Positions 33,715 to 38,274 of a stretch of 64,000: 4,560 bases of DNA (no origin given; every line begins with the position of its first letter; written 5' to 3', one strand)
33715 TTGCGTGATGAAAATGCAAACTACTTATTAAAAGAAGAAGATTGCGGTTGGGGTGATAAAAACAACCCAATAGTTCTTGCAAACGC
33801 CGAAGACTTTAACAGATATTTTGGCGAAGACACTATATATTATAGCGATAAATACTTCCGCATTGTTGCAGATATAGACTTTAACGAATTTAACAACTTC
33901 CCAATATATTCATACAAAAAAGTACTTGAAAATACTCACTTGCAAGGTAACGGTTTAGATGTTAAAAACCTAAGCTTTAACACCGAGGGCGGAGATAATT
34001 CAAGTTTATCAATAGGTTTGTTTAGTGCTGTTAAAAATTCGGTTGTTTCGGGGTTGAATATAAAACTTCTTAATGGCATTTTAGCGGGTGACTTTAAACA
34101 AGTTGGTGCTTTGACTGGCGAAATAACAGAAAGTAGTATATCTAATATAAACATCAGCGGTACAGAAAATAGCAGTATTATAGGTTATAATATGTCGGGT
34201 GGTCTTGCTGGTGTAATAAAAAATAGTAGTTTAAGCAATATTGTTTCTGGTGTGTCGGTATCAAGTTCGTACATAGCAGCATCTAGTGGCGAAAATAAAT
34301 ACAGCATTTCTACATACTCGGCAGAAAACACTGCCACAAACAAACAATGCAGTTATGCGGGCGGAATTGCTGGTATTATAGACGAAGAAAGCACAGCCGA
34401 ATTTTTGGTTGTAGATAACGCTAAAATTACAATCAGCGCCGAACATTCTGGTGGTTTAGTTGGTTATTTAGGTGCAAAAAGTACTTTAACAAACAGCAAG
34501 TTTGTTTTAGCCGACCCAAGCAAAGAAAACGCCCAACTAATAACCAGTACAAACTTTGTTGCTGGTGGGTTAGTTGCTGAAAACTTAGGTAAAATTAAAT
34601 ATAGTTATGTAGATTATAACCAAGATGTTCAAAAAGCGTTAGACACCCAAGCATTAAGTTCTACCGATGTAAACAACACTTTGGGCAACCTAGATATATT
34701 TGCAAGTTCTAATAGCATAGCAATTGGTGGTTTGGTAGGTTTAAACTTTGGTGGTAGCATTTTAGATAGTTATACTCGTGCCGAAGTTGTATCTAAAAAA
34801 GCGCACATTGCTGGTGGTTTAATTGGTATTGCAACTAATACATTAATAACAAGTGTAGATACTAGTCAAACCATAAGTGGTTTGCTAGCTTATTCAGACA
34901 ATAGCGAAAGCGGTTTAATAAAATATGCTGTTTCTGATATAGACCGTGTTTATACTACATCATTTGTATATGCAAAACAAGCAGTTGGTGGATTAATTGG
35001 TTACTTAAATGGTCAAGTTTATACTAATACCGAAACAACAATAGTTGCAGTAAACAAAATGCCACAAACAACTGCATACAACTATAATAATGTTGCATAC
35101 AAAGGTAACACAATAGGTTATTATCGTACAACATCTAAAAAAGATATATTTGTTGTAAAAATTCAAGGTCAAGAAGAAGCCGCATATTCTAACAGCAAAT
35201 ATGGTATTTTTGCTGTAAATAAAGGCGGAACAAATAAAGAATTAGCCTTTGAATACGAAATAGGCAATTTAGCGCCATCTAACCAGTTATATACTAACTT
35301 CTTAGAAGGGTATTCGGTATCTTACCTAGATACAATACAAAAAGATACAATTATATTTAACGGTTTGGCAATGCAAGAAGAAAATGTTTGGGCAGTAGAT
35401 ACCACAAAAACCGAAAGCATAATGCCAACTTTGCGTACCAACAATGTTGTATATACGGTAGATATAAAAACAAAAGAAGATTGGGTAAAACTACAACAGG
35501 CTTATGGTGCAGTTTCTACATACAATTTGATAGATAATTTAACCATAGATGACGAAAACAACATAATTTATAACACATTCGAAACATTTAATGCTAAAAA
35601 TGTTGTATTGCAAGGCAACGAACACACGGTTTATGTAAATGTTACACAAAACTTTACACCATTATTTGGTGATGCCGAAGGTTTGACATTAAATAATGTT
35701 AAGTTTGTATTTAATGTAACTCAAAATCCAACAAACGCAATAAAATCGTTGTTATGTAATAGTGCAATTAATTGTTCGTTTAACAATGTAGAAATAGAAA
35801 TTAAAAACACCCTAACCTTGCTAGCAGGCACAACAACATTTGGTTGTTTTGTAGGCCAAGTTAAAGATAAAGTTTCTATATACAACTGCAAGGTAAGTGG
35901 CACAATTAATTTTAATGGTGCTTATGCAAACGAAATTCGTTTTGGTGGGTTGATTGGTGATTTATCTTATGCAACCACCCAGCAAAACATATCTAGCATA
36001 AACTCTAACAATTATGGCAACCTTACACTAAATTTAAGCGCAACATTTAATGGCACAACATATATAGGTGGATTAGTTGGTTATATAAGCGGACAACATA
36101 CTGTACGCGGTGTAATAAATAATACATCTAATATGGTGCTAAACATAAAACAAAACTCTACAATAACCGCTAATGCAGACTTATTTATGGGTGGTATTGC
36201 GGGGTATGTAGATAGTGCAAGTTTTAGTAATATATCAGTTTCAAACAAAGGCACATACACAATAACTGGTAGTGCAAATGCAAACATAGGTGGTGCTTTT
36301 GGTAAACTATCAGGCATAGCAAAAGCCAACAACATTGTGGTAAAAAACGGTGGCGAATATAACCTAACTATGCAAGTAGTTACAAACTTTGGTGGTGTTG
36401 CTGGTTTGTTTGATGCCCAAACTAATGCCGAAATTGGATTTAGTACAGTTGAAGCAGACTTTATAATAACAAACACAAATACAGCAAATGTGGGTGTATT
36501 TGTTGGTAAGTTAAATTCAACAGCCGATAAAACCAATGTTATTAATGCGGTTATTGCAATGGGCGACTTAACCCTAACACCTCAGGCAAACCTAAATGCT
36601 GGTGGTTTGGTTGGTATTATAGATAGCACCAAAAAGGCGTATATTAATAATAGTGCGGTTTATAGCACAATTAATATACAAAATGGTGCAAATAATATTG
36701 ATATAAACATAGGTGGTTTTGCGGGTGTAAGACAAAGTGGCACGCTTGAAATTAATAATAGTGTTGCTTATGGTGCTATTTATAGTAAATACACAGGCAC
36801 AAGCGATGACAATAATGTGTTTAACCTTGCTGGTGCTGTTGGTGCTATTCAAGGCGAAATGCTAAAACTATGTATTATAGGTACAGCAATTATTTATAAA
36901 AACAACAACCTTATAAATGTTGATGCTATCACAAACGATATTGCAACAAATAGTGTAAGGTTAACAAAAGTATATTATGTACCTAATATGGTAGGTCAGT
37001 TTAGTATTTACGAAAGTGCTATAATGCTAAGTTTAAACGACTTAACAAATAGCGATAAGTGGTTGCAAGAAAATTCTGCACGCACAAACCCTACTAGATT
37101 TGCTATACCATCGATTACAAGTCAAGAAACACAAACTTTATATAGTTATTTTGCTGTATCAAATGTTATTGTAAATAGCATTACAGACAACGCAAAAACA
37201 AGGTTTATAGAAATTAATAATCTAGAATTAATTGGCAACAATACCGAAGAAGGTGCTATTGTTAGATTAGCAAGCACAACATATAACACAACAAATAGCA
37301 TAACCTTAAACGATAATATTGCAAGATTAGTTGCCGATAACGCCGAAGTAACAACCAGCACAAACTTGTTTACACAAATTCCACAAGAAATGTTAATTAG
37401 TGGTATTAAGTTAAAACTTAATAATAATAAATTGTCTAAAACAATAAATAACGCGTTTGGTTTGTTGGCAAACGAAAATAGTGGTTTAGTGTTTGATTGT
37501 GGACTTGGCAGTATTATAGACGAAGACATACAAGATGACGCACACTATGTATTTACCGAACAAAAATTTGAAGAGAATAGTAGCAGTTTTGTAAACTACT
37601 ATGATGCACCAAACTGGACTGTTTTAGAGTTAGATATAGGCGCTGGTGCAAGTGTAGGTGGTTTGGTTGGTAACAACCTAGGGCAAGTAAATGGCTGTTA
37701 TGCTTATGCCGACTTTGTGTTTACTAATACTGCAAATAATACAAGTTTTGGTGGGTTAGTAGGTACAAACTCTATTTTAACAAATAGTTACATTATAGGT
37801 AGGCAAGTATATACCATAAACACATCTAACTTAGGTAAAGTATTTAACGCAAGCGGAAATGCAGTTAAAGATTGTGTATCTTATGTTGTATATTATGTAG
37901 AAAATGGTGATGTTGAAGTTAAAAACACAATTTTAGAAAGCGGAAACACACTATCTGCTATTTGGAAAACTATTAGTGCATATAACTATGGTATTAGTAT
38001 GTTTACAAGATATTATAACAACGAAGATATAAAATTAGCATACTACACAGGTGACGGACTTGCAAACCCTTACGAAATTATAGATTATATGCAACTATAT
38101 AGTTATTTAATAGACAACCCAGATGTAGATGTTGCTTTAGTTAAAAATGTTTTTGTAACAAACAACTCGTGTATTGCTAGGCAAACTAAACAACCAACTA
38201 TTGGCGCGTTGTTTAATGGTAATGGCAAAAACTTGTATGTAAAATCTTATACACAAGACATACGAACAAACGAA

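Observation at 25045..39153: Single 14.1-kb ORF encoding a 4702-aa lipoprotein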

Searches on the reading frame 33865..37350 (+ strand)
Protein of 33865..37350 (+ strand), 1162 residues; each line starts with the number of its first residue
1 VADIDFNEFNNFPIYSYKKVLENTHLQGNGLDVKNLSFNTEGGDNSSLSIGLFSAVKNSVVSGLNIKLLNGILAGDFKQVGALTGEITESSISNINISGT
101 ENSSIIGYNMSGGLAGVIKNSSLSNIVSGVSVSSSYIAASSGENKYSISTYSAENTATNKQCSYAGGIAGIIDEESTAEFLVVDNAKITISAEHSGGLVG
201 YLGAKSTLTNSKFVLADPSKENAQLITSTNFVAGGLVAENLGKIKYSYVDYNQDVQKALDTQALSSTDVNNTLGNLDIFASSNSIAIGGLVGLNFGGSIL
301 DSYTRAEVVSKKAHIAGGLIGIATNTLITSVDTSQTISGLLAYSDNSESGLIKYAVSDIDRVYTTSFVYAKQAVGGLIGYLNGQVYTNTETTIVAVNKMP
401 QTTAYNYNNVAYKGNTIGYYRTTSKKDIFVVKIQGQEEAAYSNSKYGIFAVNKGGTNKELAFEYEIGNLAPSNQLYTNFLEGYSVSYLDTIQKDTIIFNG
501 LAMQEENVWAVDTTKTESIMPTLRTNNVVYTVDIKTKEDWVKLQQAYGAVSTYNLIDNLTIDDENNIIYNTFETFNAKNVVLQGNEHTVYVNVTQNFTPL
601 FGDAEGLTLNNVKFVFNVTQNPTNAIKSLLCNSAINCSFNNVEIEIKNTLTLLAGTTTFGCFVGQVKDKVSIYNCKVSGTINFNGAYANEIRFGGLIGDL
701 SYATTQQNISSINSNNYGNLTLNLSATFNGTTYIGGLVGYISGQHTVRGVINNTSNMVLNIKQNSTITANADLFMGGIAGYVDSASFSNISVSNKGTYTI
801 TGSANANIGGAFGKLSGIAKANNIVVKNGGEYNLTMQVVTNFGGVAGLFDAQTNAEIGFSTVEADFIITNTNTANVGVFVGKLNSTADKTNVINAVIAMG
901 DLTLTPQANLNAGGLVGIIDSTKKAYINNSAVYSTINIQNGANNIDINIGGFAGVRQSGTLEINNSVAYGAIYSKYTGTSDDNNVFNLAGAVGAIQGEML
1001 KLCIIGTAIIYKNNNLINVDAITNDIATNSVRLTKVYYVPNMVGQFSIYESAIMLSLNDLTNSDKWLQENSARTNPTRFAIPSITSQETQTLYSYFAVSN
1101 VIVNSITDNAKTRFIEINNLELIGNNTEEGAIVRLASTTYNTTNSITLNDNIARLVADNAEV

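Call 22: find_homologous_proteins(query=window:33865-37350:+, max_evalue=0.001)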
Query window:33865-37350:+ (1162 aa): 4 proteins with E <= 0.001 among 8000 candidates.
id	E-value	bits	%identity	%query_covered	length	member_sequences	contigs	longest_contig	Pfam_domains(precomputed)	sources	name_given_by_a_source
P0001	2.0e-164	567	53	48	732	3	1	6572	PF07581.18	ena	-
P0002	5.7e-18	83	28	33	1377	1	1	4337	-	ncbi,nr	ncbi:MAG: hypothetical protein J5779_00770, partial [Clostridia bacterium]|nr:hypothetical protein [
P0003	2.7e-8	51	27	27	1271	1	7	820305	PF07963.18,PF07581.18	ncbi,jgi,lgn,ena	jgi:prepilin-type N-terminal cleavage/methylation domain-containing protein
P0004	8.0e-7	46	27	26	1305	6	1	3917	-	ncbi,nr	ncbi:MAG: hypothetical protein J6C13_02630, partial [Clostridia bacterium]|nr:hypothetical protein [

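Call 24: find_encoding_contigs(protein=P0001, flank=10000, max_places=4)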
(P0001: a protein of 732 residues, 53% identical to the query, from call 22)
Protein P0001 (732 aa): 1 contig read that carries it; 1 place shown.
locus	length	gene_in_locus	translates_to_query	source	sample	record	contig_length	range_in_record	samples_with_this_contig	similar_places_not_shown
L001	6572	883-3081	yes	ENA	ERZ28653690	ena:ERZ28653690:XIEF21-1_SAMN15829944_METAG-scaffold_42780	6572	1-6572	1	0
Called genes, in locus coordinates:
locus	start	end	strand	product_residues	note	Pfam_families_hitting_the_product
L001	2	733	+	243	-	?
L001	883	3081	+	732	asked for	PF07581:Glug (faint)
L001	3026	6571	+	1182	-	?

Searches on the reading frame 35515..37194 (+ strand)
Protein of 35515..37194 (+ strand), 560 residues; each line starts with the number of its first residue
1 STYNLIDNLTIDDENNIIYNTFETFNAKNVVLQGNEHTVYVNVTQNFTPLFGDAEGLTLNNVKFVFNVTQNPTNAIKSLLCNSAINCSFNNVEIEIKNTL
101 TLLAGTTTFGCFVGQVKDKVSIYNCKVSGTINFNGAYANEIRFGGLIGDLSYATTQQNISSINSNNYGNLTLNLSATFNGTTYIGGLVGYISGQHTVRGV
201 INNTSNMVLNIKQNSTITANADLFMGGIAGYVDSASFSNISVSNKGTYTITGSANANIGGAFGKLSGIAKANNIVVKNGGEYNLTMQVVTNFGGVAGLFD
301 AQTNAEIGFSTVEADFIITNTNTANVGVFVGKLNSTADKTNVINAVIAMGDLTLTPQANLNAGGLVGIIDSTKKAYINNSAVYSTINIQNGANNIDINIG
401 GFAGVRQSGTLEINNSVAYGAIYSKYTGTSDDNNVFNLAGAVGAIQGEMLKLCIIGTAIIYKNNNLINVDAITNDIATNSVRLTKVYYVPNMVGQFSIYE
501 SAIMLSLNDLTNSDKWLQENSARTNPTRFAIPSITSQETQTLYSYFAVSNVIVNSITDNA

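Call 32: search_protein_families(library=pfam, proteins=[window:35515-37194:+], max_evalue=10)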
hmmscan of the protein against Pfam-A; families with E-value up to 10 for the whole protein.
window:35515-37194:+ (560 aa): 2 families
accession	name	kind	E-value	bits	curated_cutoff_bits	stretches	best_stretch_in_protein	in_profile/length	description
PF07581.17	Glug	-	0.33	11.9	20.5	3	180-203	1-20/28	The GLUG motif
PF22936.1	Pol_BBD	-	0.57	11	27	0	20-71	19-69/81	Pol polyprotein, beta-barrel domain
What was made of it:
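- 35518..37134 (+): GLUG-type beta-helix module M4 (aa 3492-4030). Pfam GLUG is below threshold (call 32).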

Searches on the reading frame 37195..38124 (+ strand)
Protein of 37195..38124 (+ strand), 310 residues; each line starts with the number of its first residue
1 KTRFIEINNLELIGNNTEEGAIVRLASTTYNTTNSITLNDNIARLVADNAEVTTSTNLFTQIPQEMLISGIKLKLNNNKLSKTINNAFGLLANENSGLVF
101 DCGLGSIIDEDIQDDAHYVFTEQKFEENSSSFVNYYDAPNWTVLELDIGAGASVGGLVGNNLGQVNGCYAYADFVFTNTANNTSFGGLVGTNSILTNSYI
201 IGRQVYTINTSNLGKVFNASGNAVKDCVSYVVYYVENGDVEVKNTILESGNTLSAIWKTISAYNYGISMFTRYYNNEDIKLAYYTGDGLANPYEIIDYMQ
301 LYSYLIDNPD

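Call 32: search_protein_families(library=pfam, proteins=[window:37195-38124:+], max_evalue=10)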
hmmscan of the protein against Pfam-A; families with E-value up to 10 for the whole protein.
window:37195-38124:+ (310 aa): 1 family
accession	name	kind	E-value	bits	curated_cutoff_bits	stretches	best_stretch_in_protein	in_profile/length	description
PF07581.17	Glug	-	0.038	14.8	20.5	2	151-170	2-23/28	The GLUG motif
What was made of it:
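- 37192..38049 (+): GLUG-type beta-helix module M5 (aa 4050-4335), the weakest call. Pfam GLUG E 0.038 (call 32).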
